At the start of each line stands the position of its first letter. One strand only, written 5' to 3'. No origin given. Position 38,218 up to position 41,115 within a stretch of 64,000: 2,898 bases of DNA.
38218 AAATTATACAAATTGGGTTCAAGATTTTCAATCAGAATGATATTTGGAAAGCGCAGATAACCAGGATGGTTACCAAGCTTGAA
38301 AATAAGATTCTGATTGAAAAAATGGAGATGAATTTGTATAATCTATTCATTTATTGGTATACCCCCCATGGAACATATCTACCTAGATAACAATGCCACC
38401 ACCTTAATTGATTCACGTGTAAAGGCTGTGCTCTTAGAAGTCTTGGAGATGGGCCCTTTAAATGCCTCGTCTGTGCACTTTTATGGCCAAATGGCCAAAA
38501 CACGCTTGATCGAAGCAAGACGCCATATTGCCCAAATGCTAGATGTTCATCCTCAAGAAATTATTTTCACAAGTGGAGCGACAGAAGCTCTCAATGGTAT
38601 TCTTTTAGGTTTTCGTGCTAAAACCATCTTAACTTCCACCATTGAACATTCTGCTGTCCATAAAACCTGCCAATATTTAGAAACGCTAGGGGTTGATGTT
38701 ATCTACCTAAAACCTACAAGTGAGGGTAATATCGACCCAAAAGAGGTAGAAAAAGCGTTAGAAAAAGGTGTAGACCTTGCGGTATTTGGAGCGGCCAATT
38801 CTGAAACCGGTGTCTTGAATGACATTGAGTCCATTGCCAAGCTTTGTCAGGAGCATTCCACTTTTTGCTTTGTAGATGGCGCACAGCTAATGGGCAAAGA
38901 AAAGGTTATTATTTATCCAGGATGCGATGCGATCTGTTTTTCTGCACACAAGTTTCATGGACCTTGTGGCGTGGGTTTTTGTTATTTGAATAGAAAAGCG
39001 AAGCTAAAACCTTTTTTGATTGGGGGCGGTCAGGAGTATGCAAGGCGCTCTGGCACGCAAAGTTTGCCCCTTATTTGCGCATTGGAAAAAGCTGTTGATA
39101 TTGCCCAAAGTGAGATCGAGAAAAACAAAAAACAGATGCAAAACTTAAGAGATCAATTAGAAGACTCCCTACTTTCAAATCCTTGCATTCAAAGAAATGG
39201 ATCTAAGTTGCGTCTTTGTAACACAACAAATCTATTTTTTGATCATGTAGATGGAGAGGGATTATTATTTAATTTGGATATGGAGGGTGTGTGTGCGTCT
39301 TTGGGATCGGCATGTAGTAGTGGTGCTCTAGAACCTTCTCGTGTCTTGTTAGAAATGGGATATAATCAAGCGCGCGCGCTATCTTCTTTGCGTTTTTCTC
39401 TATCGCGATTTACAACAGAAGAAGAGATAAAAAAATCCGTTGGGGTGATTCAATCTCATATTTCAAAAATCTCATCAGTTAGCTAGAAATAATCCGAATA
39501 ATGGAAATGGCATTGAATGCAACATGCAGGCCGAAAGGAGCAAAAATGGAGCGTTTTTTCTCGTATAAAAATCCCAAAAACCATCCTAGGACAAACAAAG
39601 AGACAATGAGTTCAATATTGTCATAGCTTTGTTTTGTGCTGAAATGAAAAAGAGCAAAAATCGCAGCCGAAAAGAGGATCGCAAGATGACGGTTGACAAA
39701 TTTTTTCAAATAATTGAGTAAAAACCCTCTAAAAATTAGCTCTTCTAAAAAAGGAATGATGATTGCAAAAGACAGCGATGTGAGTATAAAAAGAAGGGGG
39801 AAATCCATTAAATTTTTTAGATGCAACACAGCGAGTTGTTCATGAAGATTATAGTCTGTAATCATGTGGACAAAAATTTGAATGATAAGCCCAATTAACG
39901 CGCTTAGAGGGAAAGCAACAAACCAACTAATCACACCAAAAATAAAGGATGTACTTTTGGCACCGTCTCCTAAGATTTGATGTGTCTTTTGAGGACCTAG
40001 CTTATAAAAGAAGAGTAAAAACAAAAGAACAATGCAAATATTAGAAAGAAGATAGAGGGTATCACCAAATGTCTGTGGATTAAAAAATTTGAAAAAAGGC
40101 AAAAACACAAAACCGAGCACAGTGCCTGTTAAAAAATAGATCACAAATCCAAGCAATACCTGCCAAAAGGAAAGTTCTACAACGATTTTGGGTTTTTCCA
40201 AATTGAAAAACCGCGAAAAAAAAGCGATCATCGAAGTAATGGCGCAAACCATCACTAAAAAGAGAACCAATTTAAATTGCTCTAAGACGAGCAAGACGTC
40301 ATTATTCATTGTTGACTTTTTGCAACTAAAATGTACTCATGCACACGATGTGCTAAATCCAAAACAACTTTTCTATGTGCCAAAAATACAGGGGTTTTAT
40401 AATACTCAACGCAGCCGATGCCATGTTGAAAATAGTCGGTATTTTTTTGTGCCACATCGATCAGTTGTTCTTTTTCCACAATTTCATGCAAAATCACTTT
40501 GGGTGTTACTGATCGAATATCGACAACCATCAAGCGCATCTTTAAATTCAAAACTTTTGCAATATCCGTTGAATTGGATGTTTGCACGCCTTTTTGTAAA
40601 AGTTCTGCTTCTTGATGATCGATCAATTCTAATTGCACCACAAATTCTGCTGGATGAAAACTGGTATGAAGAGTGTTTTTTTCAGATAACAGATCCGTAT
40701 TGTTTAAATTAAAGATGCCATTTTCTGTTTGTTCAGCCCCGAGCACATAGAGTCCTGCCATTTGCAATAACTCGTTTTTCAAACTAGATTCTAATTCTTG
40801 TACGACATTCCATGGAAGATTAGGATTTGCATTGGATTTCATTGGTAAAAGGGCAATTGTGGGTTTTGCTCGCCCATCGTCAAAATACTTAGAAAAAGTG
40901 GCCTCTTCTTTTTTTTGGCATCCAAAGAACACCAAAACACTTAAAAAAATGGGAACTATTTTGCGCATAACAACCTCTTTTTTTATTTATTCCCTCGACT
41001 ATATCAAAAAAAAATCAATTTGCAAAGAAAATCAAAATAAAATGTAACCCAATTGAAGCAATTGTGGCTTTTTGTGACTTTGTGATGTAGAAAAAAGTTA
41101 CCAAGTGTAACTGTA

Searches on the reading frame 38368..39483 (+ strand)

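Call 36: search_protein_families(library=pfam, proteins=[window:38368-39483:+], max_evalue=0.001)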
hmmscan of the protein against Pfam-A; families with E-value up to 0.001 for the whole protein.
window:38368-39483:+ (372 aa): 3 families
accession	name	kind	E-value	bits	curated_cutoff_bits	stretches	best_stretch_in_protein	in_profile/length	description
PF00266.25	Aminotran_5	-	5.1e-63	213.7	21.5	1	4-355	1-369/371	Aminotransferase class-V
PF00155.27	Aminotran_1_2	-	1.9e-11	44.2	19.7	1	31-269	30-293/361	Aminotransferase class I and II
PF01041.23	DegT_DnrJ_EryC1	-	0.0004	20.2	19.8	1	64-177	41-152/360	DegT/DnrJ/EryC1/StrS aminotransferase family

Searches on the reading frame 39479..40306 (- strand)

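Call 36: search_protein_families(library=pfam, proteins=[window:39479-40306:-], max_evalue=0.001)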
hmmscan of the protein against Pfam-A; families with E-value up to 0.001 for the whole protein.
window:39479-40306:- (275 aa): 1 family
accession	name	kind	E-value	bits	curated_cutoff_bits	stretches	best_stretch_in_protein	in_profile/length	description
PF02517.21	Rce1-like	-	1.4e-22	80.2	22.4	1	172-267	3-93/93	Type II CAAX prenyl endopeptidase Rce1-like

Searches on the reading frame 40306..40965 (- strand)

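Call 36: search_protein_families(library=pfam, proteins=[window:40306-40965:-], max_evalue=0.001)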
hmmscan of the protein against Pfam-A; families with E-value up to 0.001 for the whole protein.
window:40306-40965:- (219 aa): 1 family
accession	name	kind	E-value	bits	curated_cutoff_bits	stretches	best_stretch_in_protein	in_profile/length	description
PF24330.1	DUF7499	-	5.1e-43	147.5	27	1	25-216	3-193/193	Family of unknown function (DUF7499)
